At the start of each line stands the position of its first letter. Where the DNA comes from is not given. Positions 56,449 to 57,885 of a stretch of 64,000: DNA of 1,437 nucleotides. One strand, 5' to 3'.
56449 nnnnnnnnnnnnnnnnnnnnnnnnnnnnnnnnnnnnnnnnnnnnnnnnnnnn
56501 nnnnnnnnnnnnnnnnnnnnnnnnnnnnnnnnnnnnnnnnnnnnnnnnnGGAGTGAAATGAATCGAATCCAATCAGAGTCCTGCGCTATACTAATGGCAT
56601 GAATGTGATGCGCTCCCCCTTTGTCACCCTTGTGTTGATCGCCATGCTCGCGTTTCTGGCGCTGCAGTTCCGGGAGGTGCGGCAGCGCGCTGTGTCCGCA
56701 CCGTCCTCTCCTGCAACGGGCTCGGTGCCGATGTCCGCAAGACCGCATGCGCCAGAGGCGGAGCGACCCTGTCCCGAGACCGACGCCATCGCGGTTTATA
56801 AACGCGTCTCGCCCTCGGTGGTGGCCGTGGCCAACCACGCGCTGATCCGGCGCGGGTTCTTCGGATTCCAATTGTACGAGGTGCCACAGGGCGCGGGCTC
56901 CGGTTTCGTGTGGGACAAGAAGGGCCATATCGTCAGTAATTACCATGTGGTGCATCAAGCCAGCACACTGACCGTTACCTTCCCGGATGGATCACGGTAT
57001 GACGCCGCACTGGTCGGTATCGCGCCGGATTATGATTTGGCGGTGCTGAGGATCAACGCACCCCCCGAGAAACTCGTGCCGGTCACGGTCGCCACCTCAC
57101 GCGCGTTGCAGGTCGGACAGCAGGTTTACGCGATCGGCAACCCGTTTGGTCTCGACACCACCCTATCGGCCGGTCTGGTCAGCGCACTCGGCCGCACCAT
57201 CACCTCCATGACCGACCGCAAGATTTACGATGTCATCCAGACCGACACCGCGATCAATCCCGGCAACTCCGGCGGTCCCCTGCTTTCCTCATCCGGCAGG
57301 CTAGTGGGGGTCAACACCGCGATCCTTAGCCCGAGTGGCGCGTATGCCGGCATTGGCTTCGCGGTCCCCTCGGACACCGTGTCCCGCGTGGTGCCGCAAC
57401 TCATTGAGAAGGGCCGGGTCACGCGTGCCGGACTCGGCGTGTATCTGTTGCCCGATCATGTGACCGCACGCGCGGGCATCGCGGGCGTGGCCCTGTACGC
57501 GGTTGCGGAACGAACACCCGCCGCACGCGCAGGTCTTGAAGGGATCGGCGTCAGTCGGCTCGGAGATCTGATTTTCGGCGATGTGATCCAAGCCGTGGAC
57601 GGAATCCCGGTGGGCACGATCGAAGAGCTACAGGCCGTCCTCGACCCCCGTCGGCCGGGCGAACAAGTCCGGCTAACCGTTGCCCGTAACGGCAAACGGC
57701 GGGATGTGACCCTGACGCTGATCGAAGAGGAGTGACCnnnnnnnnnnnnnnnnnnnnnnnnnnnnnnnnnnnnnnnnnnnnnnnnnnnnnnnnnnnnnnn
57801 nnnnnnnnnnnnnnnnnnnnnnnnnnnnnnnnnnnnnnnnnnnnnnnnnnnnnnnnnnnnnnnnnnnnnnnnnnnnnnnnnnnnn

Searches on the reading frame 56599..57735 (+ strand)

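Call 14: search_protein_families(library=pfam, proteins=[window:56599-57735:+], max_evalue=0.001)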
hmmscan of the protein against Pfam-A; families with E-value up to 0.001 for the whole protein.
window:56599-57735:+ (378 aa): 5 families
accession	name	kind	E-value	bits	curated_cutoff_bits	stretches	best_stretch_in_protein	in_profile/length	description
PF13365.12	Trypsin_2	-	1.6e-35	123.4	27.6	1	100-238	1-144/144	Trypsin-like peptidase domain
PF00089.32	Trypsin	-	3.6e-16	60.1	20.6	1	101-262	28-217/220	Trypsin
PF13180.12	PDZ_2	-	2.5e-11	44.1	27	1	288-374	12-80/80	PDZ domain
PF17820.7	PDZ_6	-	1.6e-08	34.6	27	1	322-363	15-54/54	PDZ domain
PF14685.13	PDZ_Tricorn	-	0.00036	20.9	25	1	306-371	26-87/88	Tricorn protease PDZ domain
